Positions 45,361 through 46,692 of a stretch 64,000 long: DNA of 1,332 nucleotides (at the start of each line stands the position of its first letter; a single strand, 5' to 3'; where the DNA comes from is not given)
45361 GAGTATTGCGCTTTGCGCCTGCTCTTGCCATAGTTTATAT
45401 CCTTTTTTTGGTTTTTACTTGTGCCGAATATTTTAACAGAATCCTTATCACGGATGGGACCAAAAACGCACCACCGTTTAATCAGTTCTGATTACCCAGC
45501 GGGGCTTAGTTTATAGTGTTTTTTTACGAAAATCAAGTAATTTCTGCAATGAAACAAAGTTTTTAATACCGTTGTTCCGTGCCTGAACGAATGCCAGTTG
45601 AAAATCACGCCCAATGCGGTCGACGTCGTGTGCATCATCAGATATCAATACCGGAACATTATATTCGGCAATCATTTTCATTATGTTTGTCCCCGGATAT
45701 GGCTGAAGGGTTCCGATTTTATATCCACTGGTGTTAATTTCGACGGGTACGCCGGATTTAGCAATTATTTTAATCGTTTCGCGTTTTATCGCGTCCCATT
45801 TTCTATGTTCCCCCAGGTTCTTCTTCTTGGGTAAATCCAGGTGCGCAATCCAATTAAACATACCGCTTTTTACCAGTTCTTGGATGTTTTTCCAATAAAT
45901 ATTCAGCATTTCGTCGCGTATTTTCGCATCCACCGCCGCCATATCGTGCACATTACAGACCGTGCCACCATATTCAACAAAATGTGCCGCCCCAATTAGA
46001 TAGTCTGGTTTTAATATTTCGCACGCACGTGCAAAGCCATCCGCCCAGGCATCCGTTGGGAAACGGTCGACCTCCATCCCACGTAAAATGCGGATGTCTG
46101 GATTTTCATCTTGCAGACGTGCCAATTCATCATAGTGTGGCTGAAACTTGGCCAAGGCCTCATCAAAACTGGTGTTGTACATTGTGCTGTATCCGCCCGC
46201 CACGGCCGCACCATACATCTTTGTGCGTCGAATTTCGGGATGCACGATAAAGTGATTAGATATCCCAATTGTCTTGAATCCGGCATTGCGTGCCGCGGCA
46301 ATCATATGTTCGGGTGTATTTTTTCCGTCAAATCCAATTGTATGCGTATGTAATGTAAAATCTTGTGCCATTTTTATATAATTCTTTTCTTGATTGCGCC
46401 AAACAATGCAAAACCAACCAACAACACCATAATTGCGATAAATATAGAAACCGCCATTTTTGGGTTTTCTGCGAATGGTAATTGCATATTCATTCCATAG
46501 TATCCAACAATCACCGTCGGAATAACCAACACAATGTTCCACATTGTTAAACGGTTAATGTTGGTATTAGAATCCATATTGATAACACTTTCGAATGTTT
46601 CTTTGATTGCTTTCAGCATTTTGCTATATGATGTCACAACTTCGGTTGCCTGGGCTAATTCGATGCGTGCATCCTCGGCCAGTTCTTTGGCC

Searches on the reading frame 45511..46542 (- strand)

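Call 82: search_protein_families(library=pfam, proteins=[window:45511-46542:-], max_evalue=0.001)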
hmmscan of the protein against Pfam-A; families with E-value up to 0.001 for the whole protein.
window:45511-46542:- (343 aa): 1 family
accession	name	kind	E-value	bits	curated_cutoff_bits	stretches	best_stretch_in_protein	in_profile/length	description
PF02811.25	PHP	-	1.2e-12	48.9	26.4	1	64-272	4-164/164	PHP domain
